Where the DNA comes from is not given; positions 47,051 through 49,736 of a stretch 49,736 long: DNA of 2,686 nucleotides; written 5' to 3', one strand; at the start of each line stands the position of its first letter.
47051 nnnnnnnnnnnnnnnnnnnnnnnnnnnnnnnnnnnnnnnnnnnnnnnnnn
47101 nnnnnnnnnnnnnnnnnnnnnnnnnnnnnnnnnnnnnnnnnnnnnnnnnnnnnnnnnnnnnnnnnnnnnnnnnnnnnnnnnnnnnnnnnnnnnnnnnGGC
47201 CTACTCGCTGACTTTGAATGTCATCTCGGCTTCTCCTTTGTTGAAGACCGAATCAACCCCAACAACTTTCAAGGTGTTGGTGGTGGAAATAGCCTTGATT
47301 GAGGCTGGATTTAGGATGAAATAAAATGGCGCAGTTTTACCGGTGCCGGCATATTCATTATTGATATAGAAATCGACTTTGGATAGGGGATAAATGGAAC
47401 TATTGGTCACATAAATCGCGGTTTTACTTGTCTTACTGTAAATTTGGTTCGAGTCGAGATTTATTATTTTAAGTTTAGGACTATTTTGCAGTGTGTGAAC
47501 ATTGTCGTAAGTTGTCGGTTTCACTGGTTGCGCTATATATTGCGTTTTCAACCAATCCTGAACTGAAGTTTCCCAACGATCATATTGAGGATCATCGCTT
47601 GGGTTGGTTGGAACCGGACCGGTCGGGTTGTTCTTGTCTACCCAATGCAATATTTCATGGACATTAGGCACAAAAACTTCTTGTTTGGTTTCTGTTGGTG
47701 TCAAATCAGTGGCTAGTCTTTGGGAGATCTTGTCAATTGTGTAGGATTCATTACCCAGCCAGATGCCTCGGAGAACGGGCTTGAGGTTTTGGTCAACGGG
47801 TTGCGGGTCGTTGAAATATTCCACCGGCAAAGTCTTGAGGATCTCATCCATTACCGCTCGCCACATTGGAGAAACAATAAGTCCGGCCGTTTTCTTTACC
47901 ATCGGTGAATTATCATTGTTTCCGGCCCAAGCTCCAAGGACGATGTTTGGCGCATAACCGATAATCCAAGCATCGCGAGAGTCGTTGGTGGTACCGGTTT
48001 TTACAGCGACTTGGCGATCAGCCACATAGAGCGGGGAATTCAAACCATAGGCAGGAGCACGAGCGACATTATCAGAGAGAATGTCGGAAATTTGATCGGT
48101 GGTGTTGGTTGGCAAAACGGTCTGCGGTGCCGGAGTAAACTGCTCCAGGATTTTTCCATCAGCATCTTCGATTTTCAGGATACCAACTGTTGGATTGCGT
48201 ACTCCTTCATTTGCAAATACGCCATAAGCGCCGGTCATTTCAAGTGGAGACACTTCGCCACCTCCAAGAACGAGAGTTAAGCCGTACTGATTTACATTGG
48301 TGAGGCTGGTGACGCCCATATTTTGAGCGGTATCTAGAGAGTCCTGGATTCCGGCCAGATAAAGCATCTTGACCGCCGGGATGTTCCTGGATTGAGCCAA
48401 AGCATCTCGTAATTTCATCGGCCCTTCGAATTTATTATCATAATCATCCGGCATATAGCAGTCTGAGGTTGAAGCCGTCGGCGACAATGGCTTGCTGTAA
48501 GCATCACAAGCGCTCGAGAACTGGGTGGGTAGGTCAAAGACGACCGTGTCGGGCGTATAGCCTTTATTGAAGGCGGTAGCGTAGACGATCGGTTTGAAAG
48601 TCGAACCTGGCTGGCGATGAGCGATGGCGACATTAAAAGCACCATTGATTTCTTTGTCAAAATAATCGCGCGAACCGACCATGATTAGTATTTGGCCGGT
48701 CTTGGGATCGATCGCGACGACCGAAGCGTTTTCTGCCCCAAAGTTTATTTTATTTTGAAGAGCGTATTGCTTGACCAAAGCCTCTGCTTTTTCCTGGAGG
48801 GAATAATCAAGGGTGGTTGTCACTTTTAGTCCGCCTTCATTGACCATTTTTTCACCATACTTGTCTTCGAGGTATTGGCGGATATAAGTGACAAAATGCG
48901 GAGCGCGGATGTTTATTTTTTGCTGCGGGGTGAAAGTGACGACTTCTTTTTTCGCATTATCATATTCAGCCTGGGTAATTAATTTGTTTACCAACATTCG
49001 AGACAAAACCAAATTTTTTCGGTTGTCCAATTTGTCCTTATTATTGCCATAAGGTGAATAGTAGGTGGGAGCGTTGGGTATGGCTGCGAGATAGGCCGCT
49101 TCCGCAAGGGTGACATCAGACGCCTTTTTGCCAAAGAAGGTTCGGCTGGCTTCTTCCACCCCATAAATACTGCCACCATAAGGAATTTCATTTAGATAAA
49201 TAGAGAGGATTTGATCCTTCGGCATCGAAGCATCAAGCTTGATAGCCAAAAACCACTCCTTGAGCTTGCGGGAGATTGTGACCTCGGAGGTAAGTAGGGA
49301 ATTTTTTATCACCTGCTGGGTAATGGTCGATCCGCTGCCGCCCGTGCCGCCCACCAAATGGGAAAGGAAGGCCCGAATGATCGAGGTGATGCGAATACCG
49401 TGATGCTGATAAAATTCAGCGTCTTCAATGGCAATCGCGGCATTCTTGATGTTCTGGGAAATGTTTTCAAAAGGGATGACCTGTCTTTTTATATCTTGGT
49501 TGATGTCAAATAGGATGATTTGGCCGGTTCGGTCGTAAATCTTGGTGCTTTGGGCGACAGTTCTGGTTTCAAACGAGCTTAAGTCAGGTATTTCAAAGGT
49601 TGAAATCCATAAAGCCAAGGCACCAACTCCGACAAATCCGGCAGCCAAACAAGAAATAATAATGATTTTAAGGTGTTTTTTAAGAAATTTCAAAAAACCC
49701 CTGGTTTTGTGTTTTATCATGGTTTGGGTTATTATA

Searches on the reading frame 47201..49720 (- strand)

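Call 47: search_protein_families(library=pfam, proteins=[window:47201-49720:-], max_evalue=0.001)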
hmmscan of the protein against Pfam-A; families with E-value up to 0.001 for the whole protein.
window:47201-49720:- (839 aa): 3 families
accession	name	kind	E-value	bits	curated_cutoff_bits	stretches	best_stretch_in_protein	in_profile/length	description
PF00912.28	Transgly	-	2.2e-57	193.8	27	1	73-242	8-177/178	Transglycosylase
PF00905.27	Transpeptidase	-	4.1e-24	85.8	22.1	1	333-592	2-267/299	Penicillin binding protein transpeptidase domain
PF17957.7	Big_7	-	0.00051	21.1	24.1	0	748-819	1-70/70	Bacterial Ig domain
